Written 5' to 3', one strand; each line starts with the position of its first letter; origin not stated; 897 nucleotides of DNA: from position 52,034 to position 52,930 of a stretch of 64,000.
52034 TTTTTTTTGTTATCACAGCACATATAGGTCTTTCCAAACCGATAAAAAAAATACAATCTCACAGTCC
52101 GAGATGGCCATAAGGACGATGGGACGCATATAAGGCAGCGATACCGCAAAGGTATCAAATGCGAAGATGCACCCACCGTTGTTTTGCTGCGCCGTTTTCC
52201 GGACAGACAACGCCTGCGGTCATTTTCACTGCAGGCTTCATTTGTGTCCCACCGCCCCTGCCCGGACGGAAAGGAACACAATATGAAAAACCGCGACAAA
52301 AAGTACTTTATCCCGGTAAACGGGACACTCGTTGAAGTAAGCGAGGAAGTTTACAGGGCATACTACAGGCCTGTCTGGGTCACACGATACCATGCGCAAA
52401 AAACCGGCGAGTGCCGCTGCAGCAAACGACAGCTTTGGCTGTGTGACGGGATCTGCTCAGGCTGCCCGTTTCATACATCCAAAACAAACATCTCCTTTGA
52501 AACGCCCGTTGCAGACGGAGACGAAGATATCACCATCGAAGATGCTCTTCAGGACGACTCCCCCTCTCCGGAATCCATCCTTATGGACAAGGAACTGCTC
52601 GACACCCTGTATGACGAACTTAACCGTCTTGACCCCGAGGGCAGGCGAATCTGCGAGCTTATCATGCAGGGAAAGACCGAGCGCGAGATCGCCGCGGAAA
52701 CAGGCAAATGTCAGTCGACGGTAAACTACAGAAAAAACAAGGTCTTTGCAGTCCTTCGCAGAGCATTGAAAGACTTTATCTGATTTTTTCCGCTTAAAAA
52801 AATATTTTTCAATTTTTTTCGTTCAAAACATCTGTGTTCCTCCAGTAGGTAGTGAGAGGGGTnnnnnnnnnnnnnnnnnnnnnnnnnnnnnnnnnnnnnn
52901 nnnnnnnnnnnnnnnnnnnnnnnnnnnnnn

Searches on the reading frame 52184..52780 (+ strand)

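Call 100: search_protein_families(library=pfam, proteins=[window:52184-52780:+], max_evalue=0.01)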
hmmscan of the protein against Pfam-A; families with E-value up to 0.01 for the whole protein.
window:52184-52780:+ (199 aa): 1 family
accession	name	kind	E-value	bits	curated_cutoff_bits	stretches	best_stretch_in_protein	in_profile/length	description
PF08281.18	Sigma70_r4_2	-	0.0075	16.3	25.7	0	141-183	3-46/54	Sigma-70, region 4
